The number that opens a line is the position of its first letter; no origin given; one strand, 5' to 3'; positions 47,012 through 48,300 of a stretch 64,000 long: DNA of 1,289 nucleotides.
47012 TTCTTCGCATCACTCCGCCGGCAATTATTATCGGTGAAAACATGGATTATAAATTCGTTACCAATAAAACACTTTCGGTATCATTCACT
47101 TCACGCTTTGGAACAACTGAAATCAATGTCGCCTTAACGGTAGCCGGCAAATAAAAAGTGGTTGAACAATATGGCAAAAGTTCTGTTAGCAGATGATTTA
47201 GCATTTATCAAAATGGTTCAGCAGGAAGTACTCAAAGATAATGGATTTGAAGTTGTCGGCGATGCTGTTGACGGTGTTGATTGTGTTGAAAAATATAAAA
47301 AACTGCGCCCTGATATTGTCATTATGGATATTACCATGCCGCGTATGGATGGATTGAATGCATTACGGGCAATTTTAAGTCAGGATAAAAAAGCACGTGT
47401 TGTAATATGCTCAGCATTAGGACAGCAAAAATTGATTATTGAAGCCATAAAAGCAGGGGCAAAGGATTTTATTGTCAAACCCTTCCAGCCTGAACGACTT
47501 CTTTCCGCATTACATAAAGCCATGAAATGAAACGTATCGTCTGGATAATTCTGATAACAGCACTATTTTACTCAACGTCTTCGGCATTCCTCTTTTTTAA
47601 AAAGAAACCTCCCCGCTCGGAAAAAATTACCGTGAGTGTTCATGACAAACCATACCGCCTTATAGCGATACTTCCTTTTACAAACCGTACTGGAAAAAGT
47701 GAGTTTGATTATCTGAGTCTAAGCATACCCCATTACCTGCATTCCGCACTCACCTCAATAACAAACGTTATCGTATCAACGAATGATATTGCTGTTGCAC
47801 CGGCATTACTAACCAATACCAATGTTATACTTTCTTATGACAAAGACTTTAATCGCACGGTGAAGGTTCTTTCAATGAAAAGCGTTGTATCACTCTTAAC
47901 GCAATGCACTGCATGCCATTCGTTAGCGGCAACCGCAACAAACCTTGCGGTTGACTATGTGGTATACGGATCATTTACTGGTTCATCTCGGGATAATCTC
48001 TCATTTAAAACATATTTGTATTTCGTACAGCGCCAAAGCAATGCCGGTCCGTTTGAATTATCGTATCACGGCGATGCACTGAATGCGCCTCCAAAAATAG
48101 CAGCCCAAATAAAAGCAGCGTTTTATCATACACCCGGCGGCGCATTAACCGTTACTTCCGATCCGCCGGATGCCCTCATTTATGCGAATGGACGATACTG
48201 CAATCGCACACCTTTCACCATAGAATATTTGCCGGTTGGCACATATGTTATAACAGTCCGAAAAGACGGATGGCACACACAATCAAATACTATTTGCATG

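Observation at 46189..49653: cheX-cheY operon extended by a PEGA-domain secreted protein and two small unknown ORFs, with a FlgM-like gene upstream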

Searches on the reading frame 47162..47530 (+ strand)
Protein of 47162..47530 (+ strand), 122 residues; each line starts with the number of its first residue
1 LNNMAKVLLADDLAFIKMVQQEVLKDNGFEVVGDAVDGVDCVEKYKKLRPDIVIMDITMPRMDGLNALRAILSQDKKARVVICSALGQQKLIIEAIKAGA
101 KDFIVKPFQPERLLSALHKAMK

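Call 4: search_protein_families(library=pfam, proteins=[window:47162-47530:+], max_evalue=1)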
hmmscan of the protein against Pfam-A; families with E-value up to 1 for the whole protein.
window:47162-47530:+ (122 aa): 3 families
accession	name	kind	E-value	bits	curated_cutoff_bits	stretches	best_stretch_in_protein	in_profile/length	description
PF00072.30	Response_reg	-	1.2e-28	100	30.2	1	7-117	1-110/111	Response regulator receiver domain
PF02310.24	B12-binding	-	0.029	14.7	32.1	1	22-82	22-86/121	B12 binding domain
PF21332.3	AmiR_N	-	0.056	13.9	27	1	36-120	27-110/111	AmiR, N-terminal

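Call 6: search_protein_families(library=ncbifam, proteins=[window:47162-47530:+], max_evalue=1)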
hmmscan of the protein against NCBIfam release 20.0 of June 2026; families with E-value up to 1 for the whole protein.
window:47162-47530:+ (122 aa): 110 families (the best 25 are shown)
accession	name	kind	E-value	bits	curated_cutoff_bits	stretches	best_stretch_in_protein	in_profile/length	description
NF041367.1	CheY_Halo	equivalog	1.4e-31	109.3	200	1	7-119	1-112/114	chemotaxis protein CheY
NF001965.0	PRK00742.1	subfamily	1.1e-27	97.2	293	1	4-110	3-111/357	chemotaxis-specific protein-glutamate methyltransferase CheB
NF007935.0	PRK10651.1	equivalog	8.8e-24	83.9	250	1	2-121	4-124/216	two-component system response regulator NarL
TIGR02875.1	spore_0_A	equivalog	2e-23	82.9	200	1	6-118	4-119/262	sporulation transcription factor Spo0A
NF008469.0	PRK11361.1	equivalog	2.9e-22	79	714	1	1-120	1-119/461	acetoacetate metabolism transcriptional regulator AtoC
NF009206.0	PRK12555.1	subfamily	1.1e-21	77.1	342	1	6-109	2-107/340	chemotaxis-specific protein-glutamate methyltransferase CheB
NF051870.1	NAssimRespRegNtrX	equivalog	2.8e-20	72.6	600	1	4-121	1-119/452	nitrogen assimilation response regulator NtrX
NF007901.0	PRK10610.1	equivalog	1.1e-18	67.6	189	1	5-119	6-122/129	chemotaxis response regulator CheY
NF045944.1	ResRegRpaBCyano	equivalog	2.4e-18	66.4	330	1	8-117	1-108/229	response regulator transcription factor RpaB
NF045505.1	RR_RssB_Pseudo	equivalog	4.3e-18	65.5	700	1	2-110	3-110/394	two-component system response regulator RssB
NF006900.1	PRK09390.1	equivalog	8.7e-18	64.6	255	1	1-121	1-120/203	response regulator FixJ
NF041733.1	resp_reg_CseB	equivalog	9.1e-18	64.5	350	1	6-117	2-111/228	two-component system response regulator CseB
NF051850.1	RespRegRprY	equivalog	1.1e-17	64.3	370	1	1-117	1-116/234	response regulator transcription factor RprY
NF040689.1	MtrAB_MtrA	equivalog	1.2e-17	64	300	1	9-118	4-110/219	MtrAB system response regulator MtrA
NF008677.0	PRK11697.1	equivalog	1.3e-17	64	246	1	4-119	1-114/238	two-component system response regulator BtsR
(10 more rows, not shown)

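Call 94: search_solved_structures(query=window:47171-47527:+, max_evalue=1e-20, show_alignments=1)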
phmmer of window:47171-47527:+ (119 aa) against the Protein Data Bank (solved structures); distinct sequences matched with E-value up to 1e-20: 15.
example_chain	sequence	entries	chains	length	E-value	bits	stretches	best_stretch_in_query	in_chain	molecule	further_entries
1tmy_A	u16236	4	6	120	3.8e-42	146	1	3-118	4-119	CHEY PROTEIN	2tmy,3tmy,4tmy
4iga_A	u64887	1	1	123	4.2e-42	145.8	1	3-118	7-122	Chemotaxis protein CheY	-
1u0s_Y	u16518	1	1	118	6.8e-42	145.2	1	3-117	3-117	Chemotaxis protein cheY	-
6c40_B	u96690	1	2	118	5.9e-40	138.9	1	3-117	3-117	Chemotaxis protein CheY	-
4qyw_A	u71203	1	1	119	1.4e-39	137.8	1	3-118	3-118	Chemotaxis protein CheY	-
9rhz_C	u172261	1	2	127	3.7e-37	129.9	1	3-116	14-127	Chemotaxis protein CheY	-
8q52_A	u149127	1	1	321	2.4e-35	124.1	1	3-106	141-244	Leucine-specific-binding protein,Chemotaxis protein CheY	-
6er7_A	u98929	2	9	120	7.2e-34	119.4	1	1-117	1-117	120aa long hypothetical chemotaxis protein (CheY)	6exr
3cwo_X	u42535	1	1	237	1.2e-26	96.1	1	28-105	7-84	beta/alpha-barrel protein based on 1THF and 1TMY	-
2lle_A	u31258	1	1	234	1.1e-25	93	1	28-105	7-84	Chemotaxis protein CheY, Imidazole glycerol phosphate synthase subunit HisF chimera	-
6ekg_Y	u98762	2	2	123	1.1e-24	89.9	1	2-116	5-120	Chemotaxis protein CheY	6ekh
7od9_B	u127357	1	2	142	1.8e-24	89.1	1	2-116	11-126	Response regulator receiver protein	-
9xzo_A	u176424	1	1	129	5.3e-24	87.6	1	1-117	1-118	De novo protein M1X0B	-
3hzh_A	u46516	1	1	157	9.1e-23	83.7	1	4-112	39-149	Chemotaxis response regulator (CheY-3)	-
1s8n_A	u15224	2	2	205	2.8e-22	82.1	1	3-117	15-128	putative antiterminator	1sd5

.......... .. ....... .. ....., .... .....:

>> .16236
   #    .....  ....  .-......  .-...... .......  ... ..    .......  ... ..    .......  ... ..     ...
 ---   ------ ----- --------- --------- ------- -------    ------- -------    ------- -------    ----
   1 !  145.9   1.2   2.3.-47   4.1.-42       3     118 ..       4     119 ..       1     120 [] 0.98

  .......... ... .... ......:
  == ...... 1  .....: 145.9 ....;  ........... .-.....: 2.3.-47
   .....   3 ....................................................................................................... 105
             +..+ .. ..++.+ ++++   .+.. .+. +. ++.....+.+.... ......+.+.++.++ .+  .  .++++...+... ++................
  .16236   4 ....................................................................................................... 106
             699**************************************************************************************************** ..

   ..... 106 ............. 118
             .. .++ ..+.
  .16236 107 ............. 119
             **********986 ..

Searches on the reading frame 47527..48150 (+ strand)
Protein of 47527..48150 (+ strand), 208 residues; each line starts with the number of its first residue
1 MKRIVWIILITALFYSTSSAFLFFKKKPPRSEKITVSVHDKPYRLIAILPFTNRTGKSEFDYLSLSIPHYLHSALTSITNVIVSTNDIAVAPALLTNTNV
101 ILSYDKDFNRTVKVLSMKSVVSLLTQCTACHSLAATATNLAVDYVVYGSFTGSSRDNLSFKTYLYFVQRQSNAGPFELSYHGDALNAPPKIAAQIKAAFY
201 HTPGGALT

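Call 33: search_protein_families(library=pfam, proteins=[window:47527-48150:+], max_evalue=10)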
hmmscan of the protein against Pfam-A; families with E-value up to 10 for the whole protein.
window:47527-48150:+ (208 aa): 1 family
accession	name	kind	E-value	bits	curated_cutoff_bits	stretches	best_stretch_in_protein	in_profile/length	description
PF02617.22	ClpS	-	0.037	14.2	23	1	116-145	17-46/80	ATP-dependent Clp protease adaptor protein ClpS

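Call 54: predict_structure(alignment_id=A5)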
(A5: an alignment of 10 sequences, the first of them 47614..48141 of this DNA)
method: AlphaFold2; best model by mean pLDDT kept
length: 176 residues; sequences in the alignment: 10
mean_pLDDT: 87.8   pTM: 0.85
mean pLDDT of the five models: 87.8, 86.9, 86.6, 86.1, 85.4
residues with pLDDT >= 90: 100; 70-90: 67; 50-70: 6; < 50: 3
segments of 3 or more residues with pLDDT < 50: 174-176
pLDDT, mean of each block of 10 residues (from residue 1): 85 95 93 92 90 89 89 90 94 88 91 96 86 94 86 71 85 50
secondary structure, 60 per line:
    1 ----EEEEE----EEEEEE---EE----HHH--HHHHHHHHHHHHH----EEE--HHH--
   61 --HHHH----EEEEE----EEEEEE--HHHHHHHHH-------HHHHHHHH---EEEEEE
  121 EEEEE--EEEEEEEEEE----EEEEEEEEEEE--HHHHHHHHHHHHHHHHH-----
elements in order: E5-9 E14-19 H34-46 E51-53 H63-66 E71-75 E80-85 H88-96 H104-111 E115-125 E128-137 E142-152 H155-171
